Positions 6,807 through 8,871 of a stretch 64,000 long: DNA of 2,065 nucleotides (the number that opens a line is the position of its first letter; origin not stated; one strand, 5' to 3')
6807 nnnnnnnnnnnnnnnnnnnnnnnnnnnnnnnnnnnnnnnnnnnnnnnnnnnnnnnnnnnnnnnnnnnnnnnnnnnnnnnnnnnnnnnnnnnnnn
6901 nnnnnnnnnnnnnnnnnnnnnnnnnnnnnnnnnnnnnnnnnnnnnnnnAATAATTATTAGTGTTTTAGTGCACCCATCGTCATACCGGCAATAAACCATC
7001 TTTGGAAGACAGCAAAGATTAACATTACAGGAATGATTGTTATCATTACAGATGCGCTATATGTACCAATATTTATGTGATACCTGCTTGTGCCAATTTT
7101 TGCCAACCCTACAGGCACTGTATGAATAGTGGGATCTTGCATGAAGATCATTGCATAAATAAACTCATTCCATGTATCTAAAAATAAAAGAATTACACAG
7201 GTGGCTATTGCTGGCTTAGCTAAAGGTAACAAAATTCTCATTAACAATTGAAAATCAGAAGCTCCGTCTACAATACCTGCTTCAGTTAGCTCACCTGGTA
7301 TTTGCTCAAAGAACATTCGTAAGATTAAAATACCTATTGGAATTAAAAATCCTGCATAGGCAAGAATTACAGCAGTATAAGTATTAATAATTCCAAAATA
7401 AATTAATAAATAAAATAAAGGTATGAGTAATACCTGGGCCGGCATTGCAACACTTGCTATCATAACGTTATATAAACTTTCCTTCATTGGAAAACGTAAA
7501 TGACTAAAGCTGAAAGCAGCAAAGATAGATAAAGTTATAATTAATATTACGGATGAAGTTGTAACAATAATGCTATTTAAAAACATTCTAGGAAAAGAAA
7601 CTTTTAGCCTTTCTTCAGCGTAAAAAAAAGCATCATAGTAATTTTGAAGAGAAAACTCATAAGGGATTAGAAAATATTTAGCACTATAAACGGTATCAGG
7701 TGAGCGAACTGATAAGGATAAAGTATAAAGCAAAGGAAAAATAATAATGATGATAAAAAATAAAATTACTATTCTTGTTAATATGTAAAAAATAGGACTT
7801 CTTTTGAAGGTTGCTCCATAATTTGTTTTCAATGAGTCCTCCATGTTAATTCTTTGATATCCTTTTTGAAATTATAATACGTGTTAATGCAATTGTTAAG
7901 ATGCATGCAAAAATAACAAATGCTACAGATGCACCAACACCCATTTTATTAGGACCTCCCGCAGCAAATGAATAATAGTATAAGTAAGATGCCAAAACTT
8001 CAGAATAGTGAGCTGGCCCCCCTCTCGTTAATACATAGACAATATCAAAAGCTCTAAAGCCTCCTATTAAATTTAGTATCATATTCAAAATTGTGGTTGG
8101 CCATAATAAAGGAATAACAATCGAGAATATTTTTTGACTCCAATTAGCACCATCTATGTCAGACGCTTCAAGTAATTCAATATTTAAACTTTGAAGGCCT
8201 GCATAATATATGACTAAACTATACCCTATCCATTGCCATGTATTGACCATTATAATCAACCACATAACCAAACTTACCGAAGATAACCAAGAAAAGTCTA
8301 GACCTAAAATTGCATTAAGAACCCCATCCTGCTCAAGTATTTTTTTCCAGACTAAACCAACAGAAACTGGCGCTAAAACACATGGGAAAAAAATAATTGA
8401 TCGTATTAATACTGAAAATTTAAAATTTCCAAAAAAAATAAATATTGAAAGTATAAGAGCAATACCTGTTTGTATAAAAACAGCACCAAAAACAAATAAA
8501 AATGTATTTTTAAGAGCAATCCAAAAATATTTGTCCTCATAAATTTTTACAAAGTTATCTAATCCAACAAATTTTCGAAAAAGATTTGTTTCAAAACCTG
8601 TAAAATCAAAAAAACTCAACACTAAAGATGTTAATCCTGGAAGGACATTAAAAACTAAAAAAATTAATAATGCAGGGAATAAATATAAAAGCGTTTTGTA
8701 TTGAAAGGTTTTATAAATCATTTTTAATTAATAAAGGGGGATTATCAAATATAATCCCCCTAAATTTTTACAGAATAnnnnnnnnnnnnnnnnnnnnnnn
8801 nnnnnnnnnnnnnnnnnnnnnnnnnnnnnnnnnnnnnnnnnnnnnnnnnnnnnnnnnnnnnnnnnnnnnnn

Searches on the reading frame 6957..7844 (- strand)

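Call 7: search_protein_families(library=pfam, proteins=[window:6957-7844:-], max_evalue=0.00001)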
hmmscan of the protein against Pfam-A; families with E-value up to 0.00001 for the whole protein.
window:6957-7844:- (295 aa): 1 family
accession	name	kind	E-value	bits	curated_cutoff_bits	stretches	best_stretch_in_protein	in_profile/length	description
PF00528.27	BPD_transp_1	-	1.8e-16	60.9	26.4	1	103-288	2-182/184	Binding-protein-dependent transport system inner membrane component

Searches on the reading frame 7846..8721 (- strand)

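Call 7: search_protein_families(library=pfam, proteins=[window:7846-8721:-], max_evalue=0.00001)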
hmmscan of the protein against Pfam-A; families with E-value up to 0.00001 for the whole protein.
window:7846-8721:- (291 aa): 1 family
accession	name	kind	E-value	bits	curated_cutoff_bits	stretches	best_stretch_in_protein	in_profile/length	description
PF00528.27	BPD_transp_1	-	7e-15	55.7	26.4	1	91-282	8-177/184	Binding-protein-dependent transport system inner membrane component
